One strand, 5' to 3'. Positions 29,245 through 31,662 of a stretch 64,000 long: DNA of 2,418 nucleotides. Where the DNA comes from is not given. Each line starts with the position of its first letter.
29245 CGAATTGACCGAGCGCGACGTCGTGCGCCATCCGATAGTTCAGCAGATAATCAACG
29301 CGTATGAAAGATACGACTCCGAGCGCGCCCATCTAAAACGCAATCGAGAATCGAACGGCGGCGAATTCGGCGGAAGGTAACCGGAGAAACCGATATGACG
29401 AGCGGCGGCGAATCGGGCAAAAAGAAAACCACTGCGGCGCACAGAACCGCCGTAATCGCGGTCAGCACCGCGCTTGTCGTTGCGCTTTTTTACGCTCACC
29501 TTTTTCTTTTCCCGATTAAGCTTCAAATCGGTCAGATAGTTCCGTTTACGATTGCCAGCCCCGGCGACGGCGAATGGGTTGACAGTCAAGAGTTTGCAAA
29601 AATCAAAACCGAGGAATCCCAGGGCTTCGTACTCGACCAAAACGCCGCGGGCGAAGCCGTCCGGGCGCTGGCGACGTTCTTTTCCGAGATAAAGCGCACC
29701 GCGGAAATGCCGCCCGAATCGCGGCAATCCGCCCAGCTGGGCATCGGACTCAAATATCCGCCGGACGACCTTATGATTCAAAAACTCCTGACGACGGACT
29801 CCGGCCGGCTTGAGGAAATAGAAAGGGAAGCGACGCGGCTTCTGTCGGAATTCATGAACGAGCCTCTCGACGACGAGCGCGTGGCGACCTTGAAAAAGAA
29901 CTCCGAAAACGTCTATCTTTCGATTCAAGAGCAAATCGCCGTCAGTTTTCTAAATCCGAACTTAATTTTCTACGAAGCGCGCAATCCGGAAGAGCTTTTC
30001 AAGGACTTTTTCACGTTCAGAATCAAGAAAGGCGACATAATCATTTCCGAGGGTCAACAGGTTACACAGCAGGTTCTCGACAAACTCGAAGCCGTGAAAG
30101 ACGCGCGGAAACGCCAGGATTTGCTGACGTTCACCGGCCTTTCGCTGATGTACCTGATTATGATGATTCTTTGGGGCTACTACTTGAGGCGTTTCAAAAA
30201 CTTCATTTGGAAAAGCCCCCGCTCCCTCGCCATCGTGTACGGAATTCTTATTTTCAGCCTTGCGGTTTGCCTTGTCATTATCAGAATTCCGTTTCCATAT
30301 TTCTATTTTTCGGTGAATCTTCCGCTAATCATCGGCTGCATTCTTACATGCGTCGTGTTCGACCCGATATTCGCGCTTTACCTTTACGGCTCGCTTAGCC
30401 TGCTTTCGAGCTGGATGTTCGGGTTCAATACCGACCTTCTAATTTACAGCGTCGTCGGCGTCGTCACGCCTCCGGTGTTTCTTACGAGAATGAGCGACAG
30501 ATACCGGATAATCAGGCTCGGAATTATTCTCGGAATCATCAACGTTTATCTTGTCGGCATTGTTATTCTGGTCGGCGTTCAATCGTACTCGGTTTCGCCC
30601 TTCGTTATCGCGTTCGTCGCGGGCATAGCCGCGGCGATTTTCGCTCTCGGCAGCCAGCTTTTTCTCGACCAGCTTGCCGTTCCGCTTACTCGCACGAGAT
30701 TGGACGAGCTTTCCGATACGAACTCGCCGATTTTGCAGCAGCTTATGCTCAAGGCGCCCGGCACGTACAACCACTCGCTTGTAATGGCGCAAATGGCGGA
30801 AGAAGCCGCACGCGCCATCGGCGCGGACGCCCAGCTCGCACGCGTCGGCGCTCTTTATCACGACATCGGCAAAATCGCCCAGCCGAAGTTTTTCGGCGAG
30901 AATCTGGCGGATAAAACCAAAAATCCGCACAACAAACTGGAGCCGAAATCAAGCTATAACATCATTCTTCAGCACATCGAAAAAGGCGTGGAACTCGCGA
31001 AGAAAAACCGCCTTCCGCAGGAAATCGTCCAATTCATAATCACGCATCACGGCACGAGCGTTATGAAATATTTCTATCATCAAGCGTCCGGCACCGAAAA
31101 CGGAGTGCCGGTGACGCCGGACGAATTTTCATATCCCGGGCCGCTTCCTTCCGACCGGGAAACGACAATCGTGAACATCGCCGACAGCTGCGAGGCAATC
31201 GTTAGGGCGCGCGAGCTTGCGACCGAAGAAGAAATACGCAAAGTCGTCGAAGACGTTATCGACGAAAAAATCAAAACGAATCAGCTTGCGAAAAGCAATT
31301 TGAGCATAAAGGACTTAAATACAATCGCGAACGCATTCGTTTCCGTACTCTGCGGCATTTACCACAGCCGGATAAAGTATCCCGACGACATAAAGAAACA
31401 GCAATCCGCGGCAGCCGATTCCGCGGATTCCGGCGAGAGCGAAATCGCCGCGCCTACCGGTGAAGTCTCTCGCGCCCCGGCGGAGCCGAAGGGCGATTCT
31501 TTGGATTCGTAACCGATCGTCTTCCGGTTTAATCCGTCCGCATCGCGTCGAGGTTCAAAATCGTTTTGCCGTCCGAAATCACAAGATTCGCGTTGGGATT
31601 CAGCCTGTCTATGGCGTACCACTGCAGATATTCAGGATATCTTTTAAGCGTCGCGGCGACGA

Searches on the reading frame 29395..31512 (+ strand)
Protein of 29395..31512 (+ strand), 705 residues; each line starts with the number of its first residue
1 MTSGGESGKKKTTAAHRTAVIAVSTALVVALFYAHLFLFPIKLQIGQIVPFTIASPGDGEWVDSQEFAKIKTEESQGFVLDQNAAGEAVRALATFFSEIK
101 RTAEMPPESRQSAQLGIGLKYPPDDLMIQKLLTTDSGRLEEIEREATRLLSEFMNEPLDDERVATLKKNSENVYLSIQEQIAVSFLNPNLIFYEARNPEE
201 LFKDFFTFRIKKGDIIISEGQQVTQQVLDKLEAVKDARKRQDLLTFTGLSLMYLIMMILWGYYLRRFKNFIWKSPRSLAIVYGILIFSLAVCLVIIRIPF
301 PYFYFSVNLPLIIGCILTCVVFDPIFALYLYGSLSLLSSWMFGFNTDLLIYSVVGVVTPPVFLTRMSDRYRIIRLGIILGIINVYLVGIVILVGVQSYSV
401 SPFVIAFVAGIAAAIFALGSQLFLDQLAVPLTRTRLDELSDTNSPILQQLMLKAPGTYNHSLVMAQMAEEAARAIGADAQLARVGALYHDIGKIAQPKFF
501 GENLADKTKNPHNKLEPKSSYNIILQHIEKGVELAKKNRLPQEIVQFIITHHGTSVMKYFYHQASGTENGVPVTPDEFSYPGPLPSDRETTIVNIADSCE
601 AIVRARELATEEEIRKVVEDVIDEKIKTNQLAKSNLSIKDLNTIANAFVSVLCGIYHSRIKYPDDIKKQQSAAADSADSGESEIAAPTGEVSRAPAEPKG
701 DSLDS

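Call 60: search_protein_families(library=pfam, proteins=[window:29395-31512:+], max_evalue=0.00001)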
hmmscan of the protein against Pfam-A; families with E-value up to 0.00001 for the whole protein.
window:29395-31512:+ (705 aa): 4 families
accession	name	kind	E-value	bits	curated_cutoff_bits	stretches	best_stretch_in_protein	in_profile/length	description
PF01966.28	HD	-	1e-18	68.1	22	1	457-601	1-115/116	HD domain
PF07698.17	7TM-7TMR_HD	-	7.2e-17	62.4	29.4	1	244-420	2-178/190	7TM receptor with intracellular HD hydrolase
PF07697.16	7TMR-HDED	-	8.9e-16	59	27.6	1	44-234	1-220/224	7TM-HD extracellular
PF08668.18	HDOD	-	2.5e-06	27.6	22.9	1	452-552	90-194/196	HDOD domain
